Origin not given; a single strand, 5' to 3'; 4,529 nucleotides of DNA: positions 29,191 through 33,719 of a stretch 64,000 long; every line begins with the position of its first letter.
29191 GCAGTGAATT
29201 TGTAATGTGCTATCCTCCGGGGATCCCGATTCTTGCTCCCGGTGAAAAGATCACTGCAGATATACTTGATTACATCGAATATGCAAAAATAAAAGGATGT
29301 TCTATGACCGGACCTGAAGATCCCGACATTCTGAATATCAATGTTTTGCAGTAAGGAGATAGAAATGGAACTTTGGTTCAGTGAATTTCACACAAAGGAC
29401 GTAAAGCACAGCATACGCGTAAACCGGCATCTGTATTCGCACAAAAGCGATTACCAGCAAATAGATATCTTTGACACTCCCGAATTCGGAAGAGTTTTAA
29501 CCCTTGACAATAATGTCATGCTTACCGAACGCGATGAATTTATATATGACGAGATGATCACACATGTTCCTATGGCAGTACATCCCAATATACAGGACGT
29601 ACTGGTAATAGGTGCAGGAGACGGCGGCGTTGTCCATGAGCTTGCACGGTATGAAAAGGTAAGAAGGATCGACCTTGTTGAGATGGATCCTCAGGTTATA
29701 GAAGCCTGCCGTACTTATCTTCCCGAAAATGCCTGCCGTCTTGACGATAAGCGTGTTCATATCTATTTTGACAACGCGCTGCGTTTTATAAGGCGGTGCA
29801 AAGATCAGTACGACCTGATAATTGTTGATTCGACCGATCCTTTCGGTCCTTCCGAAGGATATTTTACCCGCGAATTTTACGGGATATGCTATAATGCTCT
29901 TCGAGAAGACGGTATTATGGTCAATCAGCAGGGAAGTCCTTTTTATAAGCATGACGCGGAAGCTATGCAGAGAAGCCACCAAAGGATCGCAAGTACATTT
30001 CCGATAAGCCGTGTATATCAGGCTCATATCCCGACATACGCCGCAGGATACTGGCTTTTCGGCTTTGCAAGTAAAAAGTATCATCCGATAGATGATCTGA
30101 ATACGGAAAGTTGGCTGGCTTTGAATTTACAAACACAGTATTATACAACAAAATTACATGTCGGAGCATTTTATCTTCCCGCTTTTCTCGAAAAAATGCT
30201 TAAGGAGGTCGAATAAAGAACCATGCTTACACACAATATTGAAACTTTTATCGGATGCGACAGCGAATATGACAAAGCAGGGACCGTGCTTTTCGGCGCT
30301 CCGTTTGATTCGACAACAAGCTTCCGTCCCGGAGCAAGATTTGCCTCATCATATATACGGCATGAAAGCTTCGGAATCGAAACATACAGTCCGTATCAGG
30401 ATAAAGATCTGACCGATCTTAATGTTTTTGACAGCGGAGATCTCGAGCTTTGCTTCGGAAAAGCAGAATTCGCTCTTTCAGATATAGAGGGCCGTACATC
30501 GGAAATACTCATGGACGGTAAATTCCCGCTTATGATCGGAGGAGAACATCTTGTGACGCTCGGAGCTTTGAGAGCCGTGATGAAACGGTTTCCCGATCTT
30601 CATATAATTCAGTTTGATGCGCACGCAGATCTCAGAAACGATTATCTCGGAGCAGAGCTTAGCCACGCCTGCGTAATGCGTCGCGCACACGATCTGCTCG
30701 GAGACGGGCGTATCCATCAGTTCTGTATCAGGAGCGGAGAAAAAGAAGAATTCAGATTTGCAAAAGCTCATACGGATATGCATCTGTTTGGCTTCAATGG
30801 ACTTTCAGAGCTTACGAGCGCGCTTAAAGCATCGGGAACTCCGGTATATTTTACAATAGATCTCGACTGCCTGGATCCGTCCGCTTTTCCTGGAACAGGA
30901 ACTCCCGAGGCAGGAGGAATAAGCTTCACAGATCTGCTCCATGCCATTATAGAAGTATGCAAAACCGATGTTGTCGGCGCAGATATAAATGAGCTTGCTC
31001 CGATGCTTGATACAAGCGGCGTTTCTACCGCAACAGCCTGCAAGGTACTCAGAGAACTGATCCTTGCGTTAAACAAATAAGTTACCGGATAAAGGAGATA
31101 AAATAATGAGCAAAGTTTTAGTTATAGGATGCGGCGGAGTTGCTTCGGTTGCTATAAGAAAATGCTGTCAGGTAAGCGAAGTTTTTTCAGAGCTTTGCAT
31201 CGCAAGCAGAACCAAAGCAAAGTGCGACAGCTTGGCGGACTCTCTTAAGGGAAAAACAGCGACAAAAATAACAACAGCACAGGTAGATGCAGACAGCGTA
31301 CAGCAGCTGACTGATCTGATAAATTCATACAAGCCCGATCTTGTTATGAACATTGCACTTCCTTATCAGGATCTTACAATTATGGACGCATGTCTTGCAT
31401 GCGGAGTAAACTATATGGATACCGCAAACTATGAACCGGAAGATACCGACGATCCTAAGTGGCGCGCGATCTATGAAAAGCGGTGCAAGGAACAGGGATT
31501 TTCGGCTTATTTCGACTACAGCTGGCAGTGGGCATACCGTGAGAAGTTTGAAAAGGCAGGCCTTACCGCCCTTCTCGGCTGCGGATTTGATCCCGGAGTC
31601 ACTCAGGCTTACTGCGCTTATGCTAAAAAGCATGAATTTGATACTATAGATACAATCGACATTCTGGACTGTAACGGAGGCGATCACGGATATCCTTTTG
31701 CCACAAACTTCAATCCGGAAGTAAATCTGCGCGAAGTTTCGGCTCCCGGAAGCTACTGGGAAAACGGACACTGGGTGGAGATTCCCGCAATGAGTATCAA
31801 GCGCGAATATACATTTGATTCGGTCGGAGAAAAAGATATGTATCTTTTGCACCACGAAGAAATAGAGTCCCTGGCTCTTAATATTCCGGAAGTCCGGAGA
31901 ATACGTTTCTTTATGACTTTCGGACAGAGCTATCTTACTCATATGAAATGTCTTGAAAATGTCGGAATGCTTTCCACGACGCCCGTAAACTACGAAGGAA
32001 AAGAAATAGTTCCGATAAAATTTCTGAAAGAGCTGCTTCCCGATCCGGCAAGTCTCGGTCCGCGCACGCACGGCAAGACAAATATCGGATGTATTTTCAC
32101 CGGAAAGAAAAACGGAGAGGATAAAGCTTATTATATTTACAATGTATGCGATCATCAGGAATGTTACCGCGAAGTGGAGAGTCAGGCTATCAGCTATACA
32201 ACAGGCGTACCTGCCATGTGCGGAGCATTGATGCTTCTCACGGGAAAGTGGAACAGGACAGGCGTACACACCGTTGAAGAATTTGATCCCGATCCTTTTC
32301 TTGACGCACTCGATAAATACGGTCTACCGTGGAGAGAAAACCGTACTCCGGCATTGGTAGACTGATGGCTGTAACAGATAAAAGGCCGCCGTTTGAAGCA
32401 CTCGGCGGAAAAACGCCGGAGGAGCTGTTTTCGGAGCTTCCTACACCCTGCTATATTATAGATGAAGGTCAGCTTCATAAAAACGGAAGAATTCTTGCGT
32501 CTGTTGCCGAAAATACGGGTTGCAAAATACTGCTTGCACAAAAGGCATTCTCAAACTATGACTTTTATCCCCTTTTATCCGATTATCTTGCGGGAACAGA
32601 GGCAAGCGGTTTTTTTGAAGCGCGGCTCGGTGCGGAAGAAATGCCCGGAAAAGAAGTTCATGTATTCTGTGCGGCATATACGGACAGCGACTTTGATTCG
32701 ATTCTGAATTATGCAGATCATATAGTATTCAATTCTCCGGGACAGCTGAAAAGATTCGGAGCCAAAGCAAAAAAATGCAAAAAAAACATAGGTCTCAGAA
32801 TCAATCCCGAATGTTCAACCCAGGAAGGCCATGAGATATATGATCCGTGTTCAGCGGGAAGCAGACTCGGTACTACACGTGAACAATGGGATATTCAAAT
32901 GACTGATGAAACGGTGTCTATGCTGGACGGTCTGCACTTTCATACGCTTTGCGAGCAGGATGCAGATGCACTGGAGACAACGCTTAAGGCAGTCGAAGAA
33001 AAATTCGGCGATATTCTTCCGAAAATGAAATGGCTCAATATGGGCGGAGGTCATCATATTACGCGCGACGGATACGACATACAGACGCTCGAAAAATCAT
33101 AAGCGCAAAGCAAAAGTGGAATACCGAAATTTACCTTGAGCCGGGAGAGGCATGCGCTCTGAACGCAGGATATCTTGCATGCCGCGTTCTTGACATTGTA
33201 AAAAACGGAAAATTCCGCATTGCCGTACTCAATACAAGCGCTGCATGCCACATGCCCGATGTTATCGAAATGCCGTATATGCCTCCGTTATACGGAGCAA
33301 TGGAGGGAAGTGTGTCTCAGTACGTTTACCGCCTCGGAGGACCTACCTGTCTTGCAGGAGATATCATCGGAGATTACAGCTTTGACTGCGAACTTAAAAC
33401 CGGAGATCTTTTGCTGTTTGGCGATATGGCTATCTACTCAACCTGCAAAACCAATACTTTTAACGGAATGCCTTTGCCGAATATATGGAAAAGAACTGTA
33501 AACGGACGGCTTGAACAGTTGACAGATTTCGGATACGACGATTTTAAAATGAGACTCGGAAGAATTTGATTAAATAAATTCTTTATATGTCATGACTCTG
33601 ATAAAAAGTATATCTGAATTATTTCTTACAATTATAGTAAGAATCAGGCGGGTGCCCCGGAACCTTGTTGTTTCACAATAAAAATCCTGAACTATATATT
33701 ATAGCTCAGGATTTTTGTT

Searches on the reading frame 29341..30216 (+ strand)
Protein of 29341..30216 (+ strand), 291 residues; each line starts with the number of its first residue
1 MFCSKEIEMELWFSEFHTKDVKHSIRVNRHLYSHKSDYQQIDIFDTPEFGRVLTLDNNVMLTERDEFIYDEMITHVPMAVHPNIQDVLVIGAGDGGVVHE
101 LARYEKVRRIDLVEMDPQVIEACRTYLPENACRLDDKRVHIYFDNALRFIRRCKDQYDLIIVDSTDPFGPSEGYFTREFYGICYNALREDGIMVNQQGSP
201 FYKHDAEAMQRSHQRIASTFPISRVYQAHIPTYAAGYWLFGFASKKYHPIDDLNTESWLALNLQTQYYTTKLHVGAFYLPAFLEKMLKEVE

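Call 5: search_protein_families(library=ncbifam, proteins=[window:29341-30216:+])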
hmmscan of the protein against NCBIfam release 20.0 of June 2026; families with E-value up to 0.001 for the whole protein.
window:29341-30216:+ (291 aa): 8 families
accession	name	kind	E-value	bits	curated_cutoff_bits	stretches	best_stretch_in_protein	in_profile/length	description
NF002010.0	PRK00811.1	equivalog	7.4e-111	370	260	1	8-289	3-286/287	polyamine aminopropyltransferase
TIGR00417.1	speE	equivalog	4.1e-90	301.7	249.55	1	12-282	1-271/271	spermidine synthase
NF002956.0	PRK03612.1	equivalog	5.9e-41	140.4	472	1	20-256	233-472/522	polyamine aminopropyltransferase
NF002435.0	PRK01581.1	equivalog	2.2e-26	92.8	537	1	29-254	98-322/374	polyamine aminopropyltransferase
NF001811.0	PRK00536.1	equivalog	1.9e-25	90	352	1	12-289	2-258/262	spermidine synthase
NF003380.0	PRK04457.1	equivalog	1.3e-14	53.9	304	1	80-196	66-179/265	polyamine aminopropyltransferase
NF037959.1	MFS_SpdSyn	subfamily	2.2e-06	26.7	40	1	81-231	273-417/480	fused MFS/spermidine synthase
NF047853.1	tRm6a37MtseTrmN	equivalog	0.00026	20.8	350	1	83-163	43-121/244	tRNA(1)(Val) (adenine(37)-N(6))-methyltransferase TrmN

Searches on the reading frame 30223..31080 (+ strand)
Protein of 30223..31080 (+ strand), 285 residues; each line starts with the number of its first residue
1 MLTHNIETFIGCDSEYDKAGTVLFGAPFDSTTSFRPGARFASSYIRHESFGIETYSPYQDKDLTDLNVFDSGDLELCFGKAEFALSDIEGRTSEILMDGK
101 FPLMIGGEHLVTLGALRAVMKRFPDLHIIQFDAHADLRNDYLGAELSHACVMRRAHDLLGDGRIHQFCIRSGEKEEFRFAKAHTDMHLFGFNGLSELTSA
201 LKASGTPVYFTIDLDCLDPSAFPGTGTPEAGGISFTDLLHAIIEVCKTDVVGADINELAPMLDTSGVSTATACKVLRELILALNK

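Call 5: search_protein_families(library=ncbifam, proteins=[window:30223-31080:+])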
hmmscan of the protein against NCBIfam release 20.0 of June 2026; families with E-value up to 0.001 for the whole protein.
window:30223-31080:+ (285 aa): 5 families
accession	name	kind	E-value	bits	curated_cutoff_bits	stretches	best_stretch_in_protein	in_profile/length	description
TIGR01230.1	agmatinase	equivalog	8.5e-82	274.9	174.3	1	8-281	2-274/275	agmatinase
NF002564.0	PRK02190.1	subfamily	1.7e-51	175.2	302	1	15-281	29-299/307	agmatinase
TIGR01229.1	rocF_arginase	equivalog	7.8e-24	84.5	227.6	2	196-278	209-293/300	arginase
TIGR01227.1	hutG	equivalog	2.7e-22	79.4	229.15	1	13-279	29-305/307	formimidoylglutamase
NF010347.0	PRK13775.1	equivalog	1.9e-06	27.4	381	1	101-269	128-313/331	formimidoylglutamase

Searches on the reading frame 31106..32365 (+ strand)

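Call 5: search_protein_families(library=ncbifam, proteins=[window:31106-32365:+])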
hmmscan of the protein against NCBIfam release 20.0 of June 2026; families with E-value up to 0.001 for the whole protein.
window:31106-32365:+ (419 aa): 2 families
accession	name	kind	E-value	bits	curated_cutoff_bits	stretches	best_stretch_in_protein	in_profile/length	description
NF043000.1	carsnrspmd_synth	equivalog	5.4e-121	404.6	800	1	4-410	3-399/405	carboxynorspermidine synthase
NF001314.0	PRK00258.2-2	equivalog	0.00082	18.5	248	0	3-73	127-191/290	shikimate dehydrogenase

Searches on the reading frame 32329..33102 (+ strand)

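Call 5: search_protein_families(library=ncbifam, proteins=[window:32329-33102:+])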
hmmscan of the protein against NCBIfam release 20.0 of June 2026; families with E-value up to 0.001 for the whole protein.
window:32329-33102:+ (257 aa): 2 families
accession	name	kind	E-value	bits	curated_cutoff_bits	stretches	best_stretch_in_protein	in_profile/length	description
TIGR01047.1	nspC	equivalog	7.5e-74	248.5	409.05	1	37-254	1-214/380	carboxynorspermidine decarboxylase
TIGR01048.1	lysA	equivalog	1.8e-09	36.7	297.9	1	30-246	16-242/417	diaminopimelate decarboxylase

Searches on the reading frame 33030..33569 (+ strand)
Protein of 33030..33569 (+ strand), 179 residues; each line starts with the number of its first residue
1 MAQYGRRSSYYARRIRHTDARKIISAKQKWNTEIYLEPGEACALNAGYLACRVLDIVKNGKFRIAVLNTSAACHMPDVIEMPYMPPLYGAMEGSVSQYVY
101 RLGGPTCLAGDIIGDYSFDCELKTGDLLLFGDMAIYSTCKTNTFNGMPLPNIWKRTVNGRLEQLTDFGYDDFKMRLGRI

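Call 5: search_protein_families(library=ncbifam, proteins=[window:33030-33569:+])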
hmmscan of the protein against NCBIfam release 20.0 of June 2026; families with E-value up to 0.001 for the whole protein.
window:33030-33569:+ (179 aa): 3 families
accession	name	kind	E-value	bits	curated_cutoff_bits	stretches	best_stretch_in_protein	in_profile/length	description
TIGR01047.1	nspC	equivalog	7.4e-45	153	409.05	1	25-176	220-380/380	carboxynorspermidine decarboxylase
TIGR01048.1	lysA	equivalog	8.2e-06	24.6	297.9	1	25-150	266-390/417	diaminopimelate decarboxylase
NF006515.0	PRK08961.1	equivalog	0.00029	18.9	802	1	30-150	734-854/861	bifunctional aspartate kinase/diaminopimelate decarboxylase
